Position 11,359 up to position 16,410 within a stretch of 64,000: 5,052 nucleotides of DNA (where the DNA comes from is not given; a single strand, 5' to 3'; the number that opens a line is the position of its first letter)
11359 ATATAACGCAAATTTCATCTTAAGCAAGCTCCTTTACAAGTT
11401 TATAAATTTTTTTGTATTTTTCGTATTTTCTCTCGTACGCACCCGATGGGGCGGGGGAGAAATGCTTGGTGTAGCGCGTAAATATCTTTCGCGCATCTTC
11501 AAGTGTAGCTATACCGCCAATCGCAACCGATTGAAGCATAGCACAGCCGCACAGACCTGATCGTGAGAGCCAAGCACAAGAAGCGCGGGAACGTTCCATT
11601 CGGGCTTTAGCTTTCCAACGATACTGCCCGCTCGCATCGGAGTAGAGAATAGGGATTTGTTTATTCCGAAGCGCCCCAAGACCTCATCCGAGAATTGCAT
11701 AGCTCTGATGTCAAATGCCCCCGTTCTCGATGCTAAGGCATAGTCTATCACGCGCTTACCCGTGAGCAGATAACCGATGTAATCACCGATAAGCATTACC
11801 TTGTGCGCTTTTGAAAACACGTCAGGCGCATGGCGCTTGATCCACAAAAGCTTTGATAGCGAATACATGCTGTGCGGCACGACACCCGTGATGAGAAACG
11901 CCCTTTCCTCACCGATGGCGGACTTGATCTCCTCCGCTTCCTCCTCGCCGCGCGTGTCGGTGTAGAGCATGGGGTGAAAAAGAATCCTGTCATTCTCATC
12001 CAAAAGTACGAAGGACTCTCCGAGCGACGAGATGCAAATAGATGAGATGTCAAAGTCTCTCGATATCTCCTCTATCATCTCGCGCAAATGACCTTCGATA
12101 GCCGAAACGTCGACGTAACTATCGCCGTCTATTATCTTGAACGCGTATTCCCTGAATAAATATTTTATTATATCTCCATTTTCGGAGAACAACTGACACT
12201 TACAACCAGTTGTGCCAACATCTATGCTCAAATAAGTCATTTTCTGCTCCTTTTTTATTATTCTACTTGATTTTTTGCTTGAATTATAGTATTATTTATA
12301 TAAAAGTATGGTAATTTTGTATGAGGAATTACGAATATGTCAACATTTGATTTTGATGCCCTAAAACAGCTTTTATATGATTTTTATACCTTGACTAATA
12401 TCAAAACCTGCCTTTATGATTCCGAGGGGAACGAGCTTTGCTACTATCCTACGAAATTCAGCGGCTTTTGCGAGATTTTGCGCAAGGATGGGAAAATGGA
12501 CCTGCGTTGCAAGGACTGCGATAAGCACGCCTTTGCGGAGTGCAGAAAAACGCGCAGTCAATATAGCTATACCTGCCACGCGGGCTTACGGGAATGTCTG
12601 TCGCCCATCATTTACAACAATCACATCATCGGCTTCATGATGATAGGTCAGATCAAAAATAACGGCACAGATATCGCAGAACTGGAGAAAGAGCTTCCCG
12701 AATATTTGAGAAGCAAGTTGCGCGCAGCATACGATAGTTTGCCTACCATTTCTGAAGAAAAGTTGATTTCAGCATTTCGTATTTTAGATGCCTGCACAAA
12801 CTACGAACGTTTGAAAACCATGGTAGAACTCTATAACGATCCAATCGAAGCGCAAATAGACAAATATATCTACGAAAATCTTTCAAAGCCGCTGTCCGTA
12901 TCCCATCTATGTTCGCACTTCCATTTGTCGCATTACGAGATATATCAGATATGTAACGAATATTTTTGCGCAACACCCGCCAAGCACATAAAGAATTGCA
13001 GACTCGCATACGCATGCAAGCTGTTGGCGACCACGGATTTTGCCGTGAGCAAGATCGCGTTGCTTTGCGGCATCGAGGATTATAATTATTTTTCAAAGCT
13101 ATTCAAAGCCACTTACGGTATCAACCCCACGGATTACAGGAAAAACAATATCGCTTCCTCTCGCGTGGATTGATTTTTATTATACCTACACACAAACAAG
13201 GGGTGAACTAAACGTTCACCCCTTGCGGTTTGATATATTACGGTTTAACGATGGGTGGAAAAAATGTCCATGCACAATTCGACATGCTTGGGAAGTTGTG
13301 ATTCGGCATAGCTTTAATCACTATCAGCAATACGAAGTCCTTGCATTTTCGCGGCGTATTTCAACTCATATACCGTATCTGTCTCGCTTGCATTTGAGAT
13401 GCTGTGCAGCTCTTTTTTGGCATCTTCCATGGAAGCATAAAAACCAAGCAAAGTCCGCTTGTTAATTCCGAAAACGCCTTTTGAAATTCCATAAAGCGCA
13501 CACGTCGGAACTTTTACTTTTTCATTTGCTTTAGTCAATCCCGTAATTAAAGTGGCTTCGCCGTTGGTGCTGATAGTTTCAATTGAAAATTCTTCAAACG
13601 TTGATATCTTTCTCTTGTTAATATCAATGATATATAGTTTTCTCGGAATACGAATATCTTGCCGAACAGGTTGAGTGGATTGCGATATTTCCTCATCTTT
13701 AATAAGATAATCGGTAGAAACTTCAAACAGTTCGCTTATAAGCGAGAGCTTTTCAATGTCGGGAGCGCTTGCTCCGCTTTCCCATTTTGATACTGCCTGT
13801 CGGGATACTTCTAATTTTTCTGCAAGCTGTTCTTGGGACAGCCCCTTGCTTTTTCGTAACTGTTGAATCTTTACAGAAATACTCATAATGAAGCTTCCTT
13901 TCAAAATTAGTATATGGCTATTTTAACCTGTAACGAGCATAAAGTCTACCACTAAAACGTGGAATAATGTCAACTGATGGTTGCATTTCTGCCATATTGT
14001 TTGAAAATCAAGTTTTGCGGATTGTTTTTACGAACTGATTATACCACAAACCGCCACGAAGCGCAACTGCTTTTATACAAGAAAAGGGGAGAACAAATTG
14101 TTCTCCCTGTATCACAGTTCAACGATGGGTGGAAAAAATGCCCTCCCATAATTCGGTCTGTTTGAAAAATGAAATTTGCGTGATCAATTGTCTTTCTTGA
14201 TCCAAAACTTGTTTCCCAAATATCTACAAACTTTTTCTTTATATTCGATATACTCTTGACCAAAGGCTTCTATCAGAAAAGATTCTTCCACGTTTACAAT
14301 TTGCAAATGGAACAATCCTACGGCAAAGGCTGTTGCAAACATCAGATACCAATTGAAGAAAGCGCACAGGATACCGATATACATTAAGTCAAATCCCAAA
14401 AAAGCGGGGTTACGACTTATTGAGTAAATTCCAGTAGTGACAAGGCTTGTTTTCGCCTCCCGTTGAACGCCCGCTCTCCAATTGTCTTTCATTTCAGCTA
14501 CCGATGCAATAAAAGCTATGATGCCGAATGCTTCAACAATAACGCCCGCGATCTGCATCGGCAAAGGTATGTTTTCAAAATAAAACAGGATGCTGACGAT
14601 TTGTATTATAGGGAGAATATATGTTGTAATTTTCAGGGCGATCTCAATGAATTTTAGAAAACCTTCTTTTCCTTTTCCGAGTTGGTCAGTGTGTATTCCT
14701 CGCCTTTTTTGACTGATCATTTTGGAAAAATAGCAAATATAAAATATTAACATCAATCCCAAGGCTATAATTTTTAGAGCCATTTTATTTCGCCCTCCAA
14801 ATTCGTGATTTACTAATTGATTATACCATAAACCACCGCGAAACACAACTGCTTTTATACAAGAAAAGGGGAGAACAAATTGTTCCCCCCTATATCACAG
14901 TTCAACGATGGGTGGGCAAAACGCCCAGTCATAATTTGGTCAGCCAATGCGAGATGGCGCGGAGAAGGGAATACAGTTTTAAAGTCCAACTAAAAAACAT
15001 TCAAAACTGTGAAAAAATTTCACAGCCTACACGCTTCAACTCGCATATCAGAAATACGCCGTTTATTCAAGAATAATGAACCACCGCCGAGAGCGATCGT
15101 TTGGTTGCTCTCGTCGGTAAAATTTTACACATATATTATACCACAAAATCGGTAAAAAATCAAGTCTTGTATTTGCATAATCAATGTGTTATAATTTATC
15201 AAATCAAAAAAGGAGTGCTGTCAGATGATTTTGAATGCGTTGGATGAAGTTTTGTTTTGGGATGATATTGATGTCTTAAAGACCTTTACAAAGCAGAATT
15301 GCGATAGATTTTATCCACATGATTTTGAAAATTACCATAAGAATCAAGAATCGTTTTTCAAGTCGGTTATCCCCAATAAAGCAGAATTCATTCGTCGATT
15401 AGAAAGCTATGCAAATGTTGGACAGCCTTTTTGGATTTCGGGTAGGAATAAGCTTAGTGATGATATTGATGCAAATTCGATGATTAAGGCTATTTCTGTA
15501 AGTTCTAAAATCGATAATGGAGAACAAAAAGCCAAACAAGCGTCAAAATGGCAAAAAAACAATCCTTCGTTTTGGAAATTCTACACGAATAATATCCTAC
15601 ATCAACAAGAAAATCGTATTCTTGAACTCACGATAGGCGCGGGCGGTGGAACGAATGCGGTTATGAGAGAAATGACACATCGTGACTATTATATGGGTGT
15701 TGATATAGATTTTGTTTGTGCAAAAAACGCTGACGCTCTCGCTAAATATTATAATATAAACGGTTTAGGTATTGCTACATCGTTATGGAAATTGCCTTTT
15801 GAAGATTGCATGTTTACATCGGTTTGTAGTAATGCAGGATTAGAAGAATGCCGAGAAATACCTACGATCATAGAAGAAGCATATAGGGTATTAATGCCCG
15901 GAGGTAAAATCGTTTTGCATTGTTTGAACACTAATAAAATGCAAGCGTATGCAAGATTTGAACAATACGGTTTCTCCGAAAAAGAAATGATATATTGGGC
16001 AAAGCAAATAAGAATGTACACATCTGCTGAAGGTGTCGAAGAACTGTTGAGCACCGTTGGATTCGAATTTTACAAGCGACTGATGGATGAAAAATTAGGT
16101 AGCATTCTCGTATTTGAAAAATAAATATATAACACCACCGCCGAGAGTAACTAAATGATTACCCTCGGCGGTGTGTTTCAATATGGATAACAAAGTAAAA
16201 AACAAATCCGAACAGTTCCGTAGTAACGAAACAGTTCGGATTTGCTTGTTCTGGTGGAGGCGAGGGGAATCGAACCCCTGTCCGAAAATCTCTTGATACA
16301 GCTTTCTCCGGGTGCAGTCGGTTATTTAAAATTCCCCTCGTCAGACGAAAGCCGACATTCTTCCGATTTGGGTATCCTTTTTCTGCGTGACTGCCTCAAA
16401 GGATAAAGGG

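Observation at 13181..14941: Three copies of a ~125-bp 'box - terminator - promoter' module separating accessory genes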

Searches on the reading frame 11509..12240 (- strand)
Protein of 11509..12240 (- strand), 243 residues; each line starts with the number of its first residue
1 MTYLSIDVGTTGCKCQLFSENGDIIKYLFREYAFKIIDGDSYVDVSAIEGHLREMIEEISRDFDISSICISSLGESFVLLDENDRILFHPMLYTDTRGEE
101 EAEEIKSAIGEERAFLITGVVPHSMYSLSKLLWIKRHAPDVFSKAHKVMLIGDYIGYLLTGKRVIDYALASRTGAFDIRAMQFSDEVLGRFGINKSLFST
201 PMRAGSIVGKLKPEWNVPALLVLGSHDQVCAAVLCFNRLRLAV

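Call 27: search_protein_families(library=pfam, proteins=[window:11509-12240:-])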
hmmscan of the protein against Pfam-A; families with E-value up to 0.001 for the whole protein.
window:11509-12240:- (243 aa): 1 family
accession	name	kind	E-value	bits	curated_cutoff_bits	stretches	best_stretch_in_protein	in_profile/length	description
PF00370.27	FGGY_N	-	3.6e-43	148.4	28.8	1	3-233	2-244/245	FGGY family of carbohydrate kinases, N-terminal domain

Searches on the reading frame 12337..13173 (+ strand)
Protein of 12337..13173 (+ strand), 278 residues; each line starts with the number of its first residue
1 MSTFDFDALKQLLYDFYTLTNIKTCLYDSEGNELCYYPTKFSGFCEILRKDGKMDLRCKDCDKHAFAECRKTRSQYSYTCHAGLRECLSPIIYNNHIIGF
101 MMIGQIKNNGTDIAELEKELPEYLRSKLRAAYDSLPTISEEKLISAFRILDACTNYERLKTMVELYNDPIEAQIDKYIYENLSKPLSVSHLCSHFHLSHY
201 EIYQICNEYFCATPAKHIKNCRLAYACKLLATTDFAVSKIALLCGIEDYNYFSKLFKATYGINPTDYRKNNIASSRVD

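Call 27: search_protein_families(library=pfam, proteins=[window:12337-13173:+])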
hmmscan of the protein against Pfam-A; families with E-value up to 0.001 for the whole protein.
window:12337-13173:+ (278 aa): 3 families
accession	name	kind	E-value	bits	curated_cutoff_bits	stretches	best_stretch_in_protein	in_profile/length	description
PF10114.15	PocR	-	3.5e-33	115.1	23.9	1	4-156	3-156/162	Sensory domain found in PocR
PF12833.13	HTH_18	-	3.9e-17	62.7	33.6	1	191-269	1-79/80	Helix-turn-helix domain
PF00165.29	HTH_AraC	-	1.1e-10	41.8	26.6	1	231-269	2-42/42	Bacterial regulatory helix-turn-helix proteins, AraC family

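Call 37: find_encoding_contigs(protein=window:12337-13173:+, flank=10000, max_places=10)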
Protein window:12337-13173:+ (278 aa): no gene with exactly this product is on record in the collection.

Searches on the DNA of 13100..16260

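Call 56: search_rna_families(source=window, start=13100, end=16260, threshold=evalue, max_evalue=5)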
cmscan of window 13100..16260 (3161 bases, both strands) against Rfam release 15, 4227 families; matches with E-value up to 5: 8.
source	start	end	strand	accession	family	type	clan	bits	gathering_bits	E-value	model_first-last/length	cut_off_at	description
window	16195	16252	-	RF04120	MIR5998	Gene; miRNA;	-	28.1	180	0.0029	1-173/173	no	MIR5998 microRNA precursor family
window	14809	14892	-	RF02527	SSRC38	Gene; sRNA;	-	24.3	80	0.23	1-166/166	no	Streptococcus sRNA SSRC38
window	16187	16258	-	RF03669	mir-2767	Gene; miRNA;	-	23.4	69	0.29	1-80/80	no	mir-2767 microRNA precursor family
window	16195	16252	+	RF04120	MIR5998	Gene; miRNA;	-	22.9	180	0.065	1-173/173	no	MIR5998 microRNA precursor family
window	14860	14916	-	RF02551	DapZ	Cis-reg;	-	21.8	56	1.1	1-78/78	no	ABC transporter regulator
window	13964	14043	+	RF00271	SNORD60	Gene; snRNA; snoRNA; CD-box;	CL00066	19.8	42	2.3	1-83/83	no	Small nucleolar RNA SNORD60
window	13194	13290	-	RF01240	snR85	Gene; snRNA; snoRNA; HACA-box;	CL00024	17.9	37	3.4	1-180/180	no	Small nucleolar RNA snR85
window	14086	14108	-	RF04120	MIR5998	Gene; miRNA;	-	15.9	180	4.3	1-173/173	no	MIR5998 microRNA precursor family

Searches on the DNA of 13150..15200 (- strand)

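Call 33: search_dna_similar(query=window:13150-15200:-, collection=phages, mode=distant, max_evalue=0.001)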
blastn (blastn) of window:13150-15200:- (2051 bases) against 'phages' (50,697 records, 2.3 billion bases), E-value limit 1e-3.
Records with a match: 2; places in all: 2; records where one place covers at least 80% of the query: 0.
Best place of each record, by identity: 60-80% 2.
By first word of the organism name: Bacteriophage 2.
By host as written in the record: - 2.
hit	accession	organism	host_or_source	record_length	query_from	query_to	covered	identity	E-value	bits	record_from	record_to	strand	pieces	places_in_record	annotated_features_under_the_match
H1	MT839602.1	Bacteriophage sp.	human fecal samples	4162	1358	1508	7%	70.6%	7e-7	64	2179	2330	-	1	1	record has no annotation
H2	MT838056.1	Bacteriophage sp.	human fecal samples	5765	1366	1454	4%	75.6%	3e-5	57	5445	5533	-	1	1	record has no annotation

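Call 34: search_dna_similar(query=window:13150-15200:-, collection=plasmids, mode=distant, max_evalue=0.001)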
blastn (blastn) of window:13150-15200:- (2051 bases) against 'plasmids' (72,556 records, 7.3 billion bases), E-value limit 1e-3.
Records with a match: 3; places in all: 3; records where one place covers at least 80% of the query: 0.
Best place of each record, by identity: 80-90% 1; 60-80% 2.
By first word of the organism name: Staphylococcus 2; Acetoanaerobium 1.
By predicted mobility (MOB-suite, as given by PLSDB): non-mobilizable 3.
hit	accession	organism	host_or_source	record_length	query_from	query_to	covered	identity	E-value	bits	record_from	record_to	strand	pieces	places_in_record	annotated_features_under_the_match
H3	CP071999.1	Staphylococcus epidermidis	Homo sapiens,skin,human skin swabs of ...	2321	1331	1434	5%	75.0%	4e-9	72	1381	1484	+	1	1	NINE protein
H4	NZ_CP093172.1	Staphylococcus epidermidis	Homo sapiens,blood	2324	1331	1434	5%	75.0%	4e-9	72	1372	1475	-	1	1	NINE protein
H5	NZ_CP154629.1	Acetoanaerobium noterae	cell culture,Sludge of a digestion ...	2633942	1362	1426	3%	80.0%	3e-5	60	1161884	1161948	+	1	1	none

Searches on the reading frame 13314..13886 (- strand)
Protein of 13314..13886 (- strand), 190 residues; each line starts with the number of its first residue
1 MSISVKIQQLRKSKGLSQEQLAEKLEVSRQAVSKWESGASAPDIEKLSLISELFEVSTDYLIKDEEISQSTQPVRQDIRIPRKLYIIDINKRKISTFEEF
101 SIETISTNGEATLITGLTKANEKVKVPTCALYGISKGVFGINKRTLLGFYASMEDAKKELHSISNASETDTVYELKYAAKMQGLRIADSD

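Call 27: search_protein_families(library=pfam, proteins=[window:13314-13886:-])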
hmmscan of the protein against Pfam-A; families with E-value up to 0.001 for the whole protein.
window:13314-13886:- (190 aa): 8 families
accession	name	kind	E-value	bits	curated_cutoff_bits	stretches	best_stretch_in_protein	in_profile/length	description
PF01381.28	HTH_3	-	2.1e-19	69.7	23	1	7-61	1-55/55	Helix-turn-helix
PF12844.13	HTH_19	-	1.3e-10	41.4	30.2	1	7-64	4-61/64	Helix-turn-helix domain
PF13560.12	HTH_31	-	6.3e-09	36.5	27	1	7-57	6-57/64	Helix-turn-helix domain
PF08279.18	HTH_11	-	9e-06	25.9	25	1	7-34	6-34/55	HTH domain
PF13443.12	HTH_26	-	7.8e-05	23.3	22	1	6-57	1-53/63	Cro/C1-type HTH DNA-binding domain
PF15943.11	YdaS_toxin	-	0.00032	20.9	30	1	17-46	10-45/65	Bacterial toxin YdaS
PF13384.12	HTH_23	-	0.00041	20.5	24.6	0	4-35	5-37/50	Homeodomain-like domain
PF07022.19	Phage_CI_repr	-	0.00056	20.6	22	0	15-63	11-59/65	Bacteriophage CI repressor helix-turn-helix domain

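Call 35: find_encoding_contigs(protein=window:13314-13886:-, flank=10000, max_places=10)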
Protein window:13314-13886:- (190 aa): no gene with exactly this product is on record in the collection.

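Call 74: search_protein_families(library=ncbifam, proteins=[window:13314-13886:-], max_evalue=0.001)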
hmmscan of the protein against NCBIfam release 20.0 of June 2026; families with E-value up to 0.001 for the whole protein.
window:13314-13886:- (190 aa): 16 families
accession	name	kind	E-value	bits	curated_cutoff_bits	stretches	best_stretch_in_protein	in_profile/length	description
NF041951.1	phage_RstR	subfamily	8.2e-20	71.1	80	1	1-74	1-74/108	RstR family transcriptional repressor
NF052239.1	antitox_spr1629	equivalog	6.6e-13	48.5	335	1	4-76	4-76/377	spr1629 family repressor/antitoxin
NF007257.0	PRK09706.1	subfamily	2.5e-09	37.1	101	1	3-77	6-80/135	transcriptional repressor DicA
TIGR03070.1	couple_hipB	subfamily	4.3e-09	36.2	71.65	1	3-51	3-51/58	type II toxin-antitoxin system Y4mF family antitoxin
TIGR03830.1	CxxCG_CxxCG_HTH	subfamily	1.3e-08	34.7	61.8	1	4-51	67-114/127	type II TA system antitoxin MqsA family protein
NF047542.1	telomere_Tap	equivalog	9.9e-08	31.1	600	1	8-77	23-92/695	telomere-associated protein Tap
NF003162.0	PRK04140.1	equivalog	1.6e-07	30.7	263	1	6-120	130-249/317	transcriptional regulator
NF047948.1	male_kill_WMK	equivalog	4.2e-07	29.7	300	1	5-71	165-232/300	WO male-killing family protein Wmk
NF006015.0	PRK08154.1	subfamily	5.5e-06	25.8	204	1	4-72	32-100/314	anaerobic benzoate catabolism transcriptional regulator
TIGR00270.2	TIGR00270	equivalog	5.9e-06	26.2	110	1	6-58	79-131/159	multiprotein bridging factor aMBF1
NF041575.1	antitoxPezA_Strep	equivalog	8.7e-06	25.8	290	1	4-67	3-66/158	type II toxin-antitoxin system antitoxin PezA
NF038139.1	Reg_Aceta_RamB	equivalog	1.5e-05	23.8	700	1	4-94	4-92/465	acetate metabolism transcriptional regulator RamB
NF046032.1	TransRegSlrRBacil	equivalog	3.4e-05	24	250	1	7-70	6-70/149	HTH-type transcriptional regulator SlrR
NF007408.0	PRK09943.1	equivalog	4e-05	23.3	211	1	5-72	10-77/185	HTH-type transcriptional regulator PuuR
NF007481.0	PRK10072.1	equivalog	4.9e-05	23.7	110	1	6-50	37-81/96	HTH-type transcriptional regulator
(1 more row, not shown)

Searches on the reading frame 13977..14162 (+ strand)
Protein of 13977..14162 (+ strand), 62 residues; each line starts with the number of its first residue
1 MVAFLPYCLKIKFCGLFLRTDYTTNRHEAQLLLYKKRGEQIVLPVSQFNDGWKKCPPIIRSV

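Call 81: find_homologous_proteins(query=window:13977-14162:+, max_evalue=0.001)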
Query window:13977-14162:+: no candidate shares three 5-residue words with the query. No homologue found.

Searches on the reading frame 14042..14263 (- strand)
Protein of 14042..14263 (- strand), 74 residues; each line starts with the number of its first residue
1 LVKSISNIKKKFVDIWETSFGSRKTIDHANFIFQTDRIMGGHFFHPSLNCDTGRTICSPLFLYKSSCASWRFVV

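Call 86: search_protein_representatives(protein=window:14042-14263:-)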
Query: 74 residues. Proteins with E-value up to 0.001 (for the whole library): 2; up to 1e-10: 0; up to 1e-30: 0. The best 2 are listed.
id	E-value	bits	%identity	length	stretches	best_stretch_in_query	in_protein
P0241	1.3e-05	41.3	26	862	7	6-57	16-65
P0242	5.3e-05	39.4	28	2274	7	22-58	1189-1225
